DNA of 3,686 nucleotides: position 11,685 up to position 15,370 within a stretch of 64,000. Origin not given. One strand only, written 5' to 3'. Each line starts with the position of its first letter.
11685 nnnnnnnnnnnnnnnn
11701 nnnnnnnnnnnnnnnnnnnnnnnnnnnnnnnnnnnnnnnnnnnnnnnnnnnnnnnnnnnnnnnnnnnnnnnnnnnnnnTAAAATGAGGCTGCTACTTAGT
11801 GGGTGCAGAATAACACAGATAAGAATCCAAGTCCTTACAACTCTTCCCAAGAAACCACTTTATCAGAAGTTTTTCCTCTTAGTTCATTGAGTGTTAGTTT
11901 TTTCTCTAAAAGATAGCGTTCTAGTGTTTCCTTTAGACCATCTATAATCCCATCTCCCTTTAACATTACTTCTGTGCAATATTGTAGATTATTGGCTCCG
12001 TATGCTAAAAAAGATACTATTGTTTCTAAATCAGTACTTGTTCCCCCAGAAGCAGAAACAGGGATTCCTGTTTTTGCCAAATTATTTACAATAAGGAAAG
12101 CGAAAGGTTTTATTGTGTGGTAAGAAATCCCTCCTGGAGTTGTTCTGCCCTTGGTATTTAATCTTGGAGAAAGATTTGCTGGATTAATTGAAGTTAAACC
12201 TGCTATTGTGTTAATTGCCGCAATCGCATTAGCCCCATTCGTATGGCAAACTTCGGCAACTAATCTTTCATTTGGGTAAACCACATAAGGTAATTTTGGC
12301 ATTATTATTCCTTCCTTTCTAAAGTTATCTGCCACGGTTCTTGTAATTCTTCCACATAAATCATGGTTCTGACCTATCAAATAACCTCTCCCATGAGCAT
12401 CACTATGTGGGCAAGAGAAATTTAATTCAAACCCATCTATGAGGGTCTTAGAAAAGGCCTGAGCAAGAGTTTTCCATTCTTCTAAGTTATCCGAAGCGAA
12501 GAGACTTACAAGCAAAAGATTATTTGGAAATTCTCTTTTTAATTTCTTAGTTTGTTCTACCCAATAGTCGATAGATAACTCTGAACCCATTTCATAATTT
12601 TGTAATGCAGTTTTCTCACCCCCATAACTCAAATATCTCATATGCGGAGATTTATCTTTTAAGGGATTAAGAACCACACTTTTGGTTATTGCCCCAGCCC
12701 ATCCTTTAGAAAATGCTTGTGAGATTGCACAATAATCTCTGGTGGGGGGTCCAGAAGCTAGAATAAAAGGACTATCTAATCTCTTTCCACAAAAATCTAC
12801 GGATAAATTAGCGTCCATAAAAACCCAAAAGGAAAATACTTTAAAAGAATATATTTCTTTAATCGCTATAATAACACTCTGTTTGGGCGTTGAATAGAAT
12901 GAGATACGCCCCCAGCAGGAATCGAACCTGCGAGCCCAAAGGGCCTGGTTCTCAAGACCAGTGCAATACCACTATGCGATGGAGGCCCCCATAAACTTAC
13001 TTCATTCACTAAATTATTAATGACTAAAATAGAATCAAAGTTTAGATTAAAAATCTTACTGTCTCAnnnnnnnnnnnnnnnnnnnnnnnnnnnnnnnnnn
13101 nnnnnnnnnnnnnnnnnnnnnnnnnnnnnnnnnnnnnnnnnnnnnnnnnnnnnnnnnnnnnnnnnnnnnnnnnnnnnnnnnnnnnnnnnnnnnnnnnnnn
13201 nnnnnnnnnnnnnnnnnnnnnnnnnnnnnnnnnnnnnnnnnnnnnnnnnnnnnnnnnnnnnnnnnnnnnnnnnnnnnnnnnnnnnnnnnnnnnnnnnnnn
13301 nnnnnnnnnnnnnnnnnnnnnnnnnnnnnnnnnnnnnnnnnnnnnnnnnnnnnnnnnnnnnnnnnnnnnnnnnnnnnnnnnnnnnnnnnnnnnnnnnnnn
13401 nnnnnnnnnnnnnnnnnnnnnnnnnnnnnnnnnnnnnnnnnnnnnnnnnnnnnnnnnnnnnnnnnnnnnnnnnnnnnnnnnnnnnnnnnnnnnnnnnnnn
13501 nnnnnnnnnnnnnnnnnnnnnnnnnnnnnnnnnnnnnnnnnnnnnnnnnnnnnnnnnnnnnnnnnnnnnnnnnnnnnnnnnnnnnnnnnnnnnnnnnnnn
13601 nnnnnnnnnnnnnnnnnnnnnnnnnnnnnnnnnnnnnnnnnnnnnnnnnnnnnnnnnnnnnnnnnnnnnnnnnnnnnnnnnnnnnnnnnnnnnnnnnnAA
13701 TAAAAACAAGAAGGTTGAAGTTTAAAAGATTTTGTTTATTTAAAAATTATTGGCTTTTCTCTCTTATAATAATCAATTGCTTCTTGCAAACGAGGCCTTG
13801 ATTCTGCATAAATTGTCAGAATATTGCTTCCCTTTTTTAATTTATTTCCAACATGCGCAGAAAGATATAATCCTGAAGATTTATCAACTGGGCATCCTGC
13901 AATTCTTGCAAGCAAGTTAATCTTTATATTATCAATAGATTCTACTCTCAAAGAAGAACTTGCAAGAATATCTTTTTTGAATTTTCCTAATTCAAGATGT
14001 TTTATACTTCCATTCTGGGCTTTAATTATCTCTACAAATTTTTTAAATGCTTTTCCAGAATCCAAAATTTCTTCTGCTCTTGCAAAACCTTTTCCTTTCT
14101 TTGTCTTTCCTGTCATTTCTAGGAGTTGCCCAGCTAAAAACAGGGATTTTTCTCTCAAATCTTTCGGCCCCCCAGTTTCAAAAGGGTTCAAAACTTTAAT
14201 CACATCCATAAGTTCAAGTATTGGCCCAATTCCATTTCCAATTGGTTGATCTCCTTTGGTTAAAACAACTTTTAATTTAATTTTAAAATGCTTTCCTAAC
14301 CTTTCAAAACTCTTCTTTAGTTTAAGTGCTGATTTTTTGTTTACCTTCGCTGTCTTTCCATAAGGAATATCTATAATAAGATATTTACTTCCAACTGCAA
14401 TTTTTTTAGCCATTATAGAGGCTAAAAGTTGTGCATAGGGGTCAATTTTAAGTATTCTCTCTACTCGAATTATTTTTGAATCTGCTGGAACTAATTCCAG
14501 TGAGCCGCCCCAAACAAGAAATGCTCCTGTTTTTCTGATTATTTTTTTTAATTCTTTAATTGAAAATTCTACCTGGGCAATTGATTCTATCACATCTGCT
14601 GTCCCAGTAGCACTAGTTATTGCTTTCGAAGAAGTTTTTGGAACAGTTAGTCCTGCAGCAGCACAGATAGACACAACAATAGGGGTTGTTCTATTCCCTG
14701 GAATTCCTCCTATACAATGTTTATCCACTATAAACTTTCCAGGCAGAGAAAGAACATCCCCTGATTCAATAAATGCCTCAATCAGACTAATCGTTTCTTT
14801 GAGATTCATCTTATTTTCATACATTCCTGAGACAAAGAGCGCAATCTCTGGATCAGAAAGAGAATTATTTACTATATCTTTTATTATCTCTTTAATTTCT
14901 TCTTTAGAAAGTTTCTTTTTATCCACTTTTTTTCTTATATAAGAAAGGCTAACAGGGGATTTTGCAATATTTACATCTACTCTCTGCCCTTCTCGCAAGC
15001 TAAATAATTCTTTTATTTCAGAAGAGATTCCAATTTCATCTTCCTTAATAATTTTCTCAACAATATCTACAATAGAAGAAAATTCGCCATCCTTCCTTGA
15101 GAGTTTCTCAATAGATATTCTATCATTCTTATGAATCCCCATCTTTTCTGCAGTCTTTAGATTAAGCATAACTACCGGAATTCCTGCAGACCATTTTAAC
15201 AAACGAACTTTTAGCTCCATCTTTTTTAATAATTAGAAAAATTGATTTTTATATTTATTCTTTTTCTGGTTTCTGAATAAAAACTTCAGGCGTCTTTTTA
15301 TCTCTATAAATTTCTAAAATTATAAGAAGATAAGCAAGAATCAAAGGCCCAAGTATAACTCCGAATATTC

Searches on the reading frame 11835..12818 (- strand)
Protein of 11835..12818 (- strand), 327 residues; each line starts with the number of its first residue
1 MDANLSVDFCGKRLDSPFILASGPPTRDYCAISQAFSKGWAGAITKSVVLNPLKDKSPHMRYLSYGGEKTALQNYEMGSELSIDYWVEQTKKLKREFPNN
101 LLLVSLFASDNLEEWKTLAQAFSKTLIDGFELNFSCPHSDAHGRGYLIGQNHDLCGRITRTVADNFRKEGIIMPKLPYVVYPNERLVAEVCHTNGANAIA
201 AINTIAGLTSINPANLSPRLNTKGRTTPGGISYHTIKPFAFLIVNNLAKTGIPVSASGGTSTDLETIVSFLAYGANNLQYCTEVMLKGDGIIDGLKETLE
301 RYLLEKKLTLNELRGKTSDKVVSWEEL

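Call 11: search_protein_families(library=pfam, proteins=[window:11835-12818:-])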
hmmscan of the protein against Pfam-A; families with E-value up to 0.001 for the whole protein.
window:11835-12818:- (327 aa): 1 family
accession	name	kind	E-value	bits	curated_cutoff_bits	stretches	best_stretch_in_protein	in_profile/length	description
PF01180.27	DHO_dh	-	3.5e-15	56.4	27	1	5-303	2-291/291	Dihydroorotate dehydrogenase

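Call 15: search_protein_families(library=ncbifam, proteins=[window:11835-12818:-])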
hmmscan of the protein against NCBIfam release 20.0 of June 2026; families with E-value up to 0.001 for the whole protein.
window:11835-12818:- (327 aa): 6 families
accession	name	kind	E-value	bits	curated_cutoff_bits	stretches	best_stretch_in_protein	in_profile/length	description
NF006183.0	PRK08318.1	equivalog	1.2e-62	212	335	1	3-327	2-329/422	NAD-dependent dihydropyrimidine dehydrogenase subunit PreA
TIGR01037.2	pyrD_sub1_fam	subfamily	5.6e-31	107.7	270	1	5-315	1-297/300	dihydroorotate dehydrogenase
NF005574.0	PRK07259.1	equivalog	1e-28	100.2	269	1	3-316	3-301/304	dihydroorotate dehydrogenase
NF041011.1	dihydoor_dh_Arch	equivalog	6e-19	68.2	330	1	11-317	5-287/289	dihydroorotate dehydrogenase PyrD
NF002702.0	PRK02506.1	equivalog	1.2e-13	50.9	301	1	5-317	4-309/313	dihydroorotate oxidase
NF005741.0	PRK07565.1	subfamily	7.3e-11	41.7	303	1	248-321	237-310/335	dihydroorotate dehydrogenase-like protein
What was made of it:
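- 11835..12818 (-): DHO-dehydrogenase/PreA-like gene upstream of E2. In relatives it moves as promoter plus gene only. Calls 11, 15.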

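Call 18: find_encoding_contigs(protein=window:11835-12818:-, flank=10000, max_places=10)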
Protein window:11835-12818:- (327 aa): 1 contig read that carries it; 1 place shown.
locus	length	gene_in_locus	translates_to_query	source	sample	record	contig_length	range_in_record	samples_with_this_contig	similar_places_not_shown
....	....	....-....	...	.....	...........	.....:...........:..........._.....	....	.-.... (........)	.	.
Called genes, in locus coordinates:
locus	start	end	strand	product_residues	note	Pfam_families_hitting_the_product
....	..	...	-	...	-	-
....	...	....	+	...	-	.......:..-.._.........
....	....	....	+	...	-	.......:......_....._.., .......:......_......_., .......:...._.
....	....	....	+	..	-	-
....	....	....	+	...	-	-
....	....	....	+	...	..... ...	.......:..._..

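Call 42: find_homologous_proteins(query=window:11835-12818:-, max_evalue=1e-60)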
Query window:11835-12818:- (327 aa): 34 proteins with E <= 1e-60 among 6636 candidates.
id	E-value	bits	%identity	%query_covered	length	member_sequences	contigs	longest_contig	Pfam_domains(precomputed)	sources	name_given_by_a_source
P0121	2.7e-200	682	91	100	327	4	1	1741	PF01180.28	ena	-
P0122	1.4e-181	621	83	99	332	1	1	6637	PF01180.28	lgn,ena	-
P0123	1.1e-147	509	69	100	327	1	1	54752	PF01180.28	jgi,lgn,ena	-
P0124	3.2e-141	488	68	100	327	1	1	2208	PF01180.28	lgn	-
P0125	2.5e-139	482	66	100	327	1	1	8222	PF01180.28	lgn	-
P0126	2.0e-116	407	57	100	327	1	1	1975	PF01180.28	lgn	-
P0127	4.1e-108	379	55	99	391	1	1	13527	PF14697.12,PF12797.13,PF00037.33,PF01180.28,PF12838.13,PF13237.12,PF13187.12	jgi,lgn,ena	-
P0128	5.5e-103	363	52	100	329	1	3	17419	PF01180.28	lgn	-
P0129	2.7e-101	357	51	99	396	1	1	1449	PF14697.12,PF12837.13,PF00037.33,PF01180.28,PF12838.13,PF13237.12,PF13187.12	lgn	-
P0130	1.1e-100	355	52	99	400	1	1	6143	PF14697.12,PF12837.13,PF00037.33,PF01180.28,PF12838.13,PF25160.2,PF13237.12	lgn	-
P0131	1.5e-100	355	51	99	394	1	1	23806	PF00037.33,PF01180.28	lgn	-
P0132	3.4e-100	353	51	100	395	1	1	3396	PF14697.12,PF12837.13,PF00037.33,PF01180.28,PF12838.13,PF13237.12,PF13187.12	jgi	jgi:dihydropyrimidine dehydrogenase (NAD+) subunit PreA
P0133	9.8e-99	349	51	100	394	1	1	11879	PF14697.12,PF12797.13,PF12837.13,PF00037.33,PF13484.12,PF01180.28,PF12838.13,PF25160.2,PF13237.12,PF13187.12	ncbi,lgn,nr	ncbi:4Fe-4S binding protein [Candidatus Woesearchaeota archaeon]|nr:4Fe-4S binding protein [Candidat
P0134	1.1e-98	349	50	100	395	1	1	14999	PF14697.12,PF12797.13,PF12837.13,PF00037.33,PF13484.12,PF01180.28,PF12838.13,PF25160.2,PF13237.12,PF12800.13,PF13187.12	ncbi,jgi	-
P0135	8.5e-98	346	52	99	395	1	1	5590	PF00037.33,PF01180.28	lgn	-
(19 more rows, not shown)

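Call 43: find_encoding_contigs(protein=P0121, flank=8000, max_places=3)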
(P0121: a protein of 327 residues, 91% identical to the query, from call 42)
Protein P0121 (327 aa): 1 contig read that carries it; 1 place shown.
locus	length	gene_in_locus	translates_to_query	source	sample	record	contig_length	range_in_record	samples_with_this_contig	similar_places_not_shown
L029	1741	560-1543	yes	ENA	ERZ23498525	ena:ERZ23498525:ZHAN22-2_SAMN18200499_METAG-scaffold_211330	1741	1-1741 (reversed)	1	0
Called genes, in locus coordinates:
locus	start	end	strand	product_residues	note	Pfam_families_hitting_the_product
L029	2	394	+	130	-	?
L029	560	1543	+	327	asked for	PF01180:DHO_dh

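Call 44: find_encoding_contigs(protein=P0122, flank=8000, max_places=3)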
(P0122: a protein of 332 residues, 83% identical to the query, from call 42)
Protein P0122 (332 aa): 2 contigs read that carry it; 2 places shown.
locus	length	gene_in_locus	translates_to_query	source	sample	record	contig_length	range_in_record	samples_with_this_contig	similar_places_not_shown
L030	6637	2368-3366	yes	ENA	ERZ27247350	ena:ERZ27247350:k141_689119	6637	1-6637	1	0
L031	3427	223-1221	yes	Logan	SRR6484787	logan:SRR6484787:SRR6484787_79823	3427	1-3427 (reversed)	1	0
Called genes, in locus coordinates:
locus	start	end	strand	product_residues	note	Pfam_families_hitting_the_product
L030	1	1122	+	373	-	?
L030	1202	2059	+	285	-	PF05050:Methyltransf_21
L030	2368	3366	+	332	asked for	PF01180:DHO_dh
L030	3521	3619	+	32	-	-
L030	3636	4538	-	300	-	PF00413:Peptidase_M10, PF01400:Astacin (weak), PF07705:CARDB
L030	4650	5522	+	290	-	-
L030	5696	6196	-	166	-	PF00293:NUDIX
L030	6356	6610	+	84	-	-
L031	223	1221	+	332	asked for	PF01180:DHO_dh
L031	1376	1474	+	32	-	-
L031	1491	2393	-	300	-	PF00413:Peptidase_M10, PF01400:Astacin (weak), PF07705:CARDB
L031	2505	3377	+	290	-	-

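Call 45: find_encoding_contigs(protein=P0123, flank=8000, max_places=2)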
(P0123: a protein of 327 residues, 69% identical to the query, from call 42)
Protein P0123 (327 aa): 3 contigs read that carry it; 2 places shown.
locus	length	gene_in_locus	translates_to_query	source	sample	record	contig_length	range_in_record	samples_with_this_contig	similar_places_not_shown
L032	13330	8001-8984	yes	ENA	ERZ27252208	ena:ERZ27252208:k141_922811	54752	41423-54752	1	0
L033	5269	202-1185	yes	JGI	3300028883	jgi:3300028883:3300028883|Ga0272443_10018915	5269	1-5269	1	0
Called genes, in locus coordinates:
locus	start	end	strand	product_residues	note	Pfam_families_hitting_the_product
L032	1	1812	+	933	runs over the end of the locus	PF00133:tRNA-synt_1, PF09334:tRNA-synt_1g (faint), PF01406:tRNA-synt_1e (faint), PF08264:Anticodon_1, PF19302:DUF5915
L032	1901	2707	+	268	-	PF01978:TrmB, PF11495:TrmB_EBD_N (weak)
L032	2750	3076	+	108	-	-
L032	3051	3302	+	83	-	-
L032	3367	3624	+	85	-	-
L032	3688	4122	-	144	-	-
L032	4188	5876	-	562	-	PF03485:Arg_tRNA_synt_N, PF00750:tRNA-synt_1d, PF05746:DALR_1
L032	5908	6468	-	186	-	PF00406:ADK, PF13207:AAA_17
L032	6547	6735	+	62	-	-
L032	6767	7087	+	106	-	PF03819:MazG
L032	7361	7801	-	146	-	-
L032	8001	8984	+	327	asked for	PF01180:DHO_dh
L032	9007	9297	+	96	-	-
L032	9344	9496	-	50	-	-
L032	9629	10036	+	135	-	-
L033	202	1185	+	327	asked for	PF01180:DHO_dh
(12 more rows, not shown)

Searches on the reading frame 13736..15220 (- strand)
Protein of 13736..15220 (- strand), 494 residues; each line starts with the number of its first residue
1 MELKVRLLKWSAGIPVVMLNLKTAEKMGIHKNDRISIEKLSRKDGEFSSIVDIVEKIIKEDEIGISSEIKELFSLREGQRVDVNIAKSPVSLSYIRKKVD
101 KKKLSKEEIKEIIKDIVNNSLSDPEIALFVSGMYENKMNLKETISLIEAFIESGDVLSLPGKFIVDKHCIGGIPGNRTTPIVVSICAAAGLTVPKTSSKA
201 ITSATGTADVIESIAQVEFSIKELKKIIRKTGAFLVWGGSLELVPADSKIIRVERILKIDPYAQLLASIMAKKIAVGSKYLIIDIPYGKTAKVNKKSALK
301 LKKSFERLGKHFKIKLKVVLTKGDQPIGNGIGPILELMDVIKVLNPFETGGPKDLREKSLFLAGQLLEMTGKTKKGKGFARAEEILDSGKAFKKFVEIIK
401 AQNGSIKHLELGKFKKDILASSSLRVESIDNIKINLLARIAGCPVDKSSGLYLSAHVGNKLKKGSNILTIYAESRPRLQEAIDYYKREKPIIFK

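Call 11: search_protein_families(library=pfam, proteins=[window:13736-15220:-])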
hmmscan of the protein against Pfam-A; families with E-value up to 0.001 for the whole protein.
window:13736-15220:- (494 aa): 3 families
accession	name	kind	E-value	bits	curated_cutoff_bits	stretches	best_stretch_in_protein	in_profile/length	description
PF02885.22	Glycos_trans_3N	-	7.5e-13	48.5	26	1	93-154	2-63/63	Glycosyl transferase family, helical bundle domain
PF00591.27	Glycos_transf_3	-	1.8e-10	41.3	27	1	164-391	4-252/253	Glycosyl transferase family, a/b domain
PF07831.19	PYNP_C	-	9e-09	35.3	27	1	426-487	2-70/75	Pyrimidine nucleoside phosphorylase C-terminal domain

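Call 15: search_protein_families(library=ncbifam, proteins=[window:13736-15220:-])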
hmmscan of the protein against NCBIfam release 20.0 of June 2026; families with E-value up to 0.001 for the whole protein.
window:13736-15220:- (494 aa): 9 families
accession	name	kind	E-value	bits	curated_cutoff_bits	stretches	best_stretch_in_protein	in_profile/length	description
NF003338.0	PRK04350.1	subfamily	2.2e-169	564.1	434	1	2-492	2-493/502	thymidine phosphorylase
TIGR02645.1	ARCH_P_rylase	hypoth_equivalog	6.2e-166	552.6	434.6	1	3-492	1-490/493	putative thymidine phosphorylase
TIGR03327.1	AMP_phos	equivalog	7e-162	539.4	535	1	3-492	2-491/500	AMP phosphorylase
TIGR02644.1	Y_phosphoryl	subfamily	5.2e-65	219.9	409.05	1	94-485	4-410/417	pyrimidine-nucleoside phosphorylase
NF004490.0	PRK05820.1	equivalog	6.5e-61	206.3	269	1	94-486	8-417/439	thymidine phosphorylase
NF004747.0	PRK06078.1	equivalog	5.5e-48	163.6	559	1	94-475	6-402/434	pyrimidine-nucleoside phosphorylase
TIGR02643.1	T_phosphoryl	equivalog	5.7e-43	147.4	570.7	1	94-484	6-415/437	thymidine phosphorylase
NF011201.0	PRK14607.1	equivalog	5.2e-12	45.2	670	1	92-236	196-343/534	bifunctional anthranilate synthase component II/anthranilate phosphoribosyltransferase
TIGR01245.1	trpD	equivalog_domain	4.1e-11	42.8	199.05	1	97-232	3-142/330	anthranilate phosphoribosyltransferase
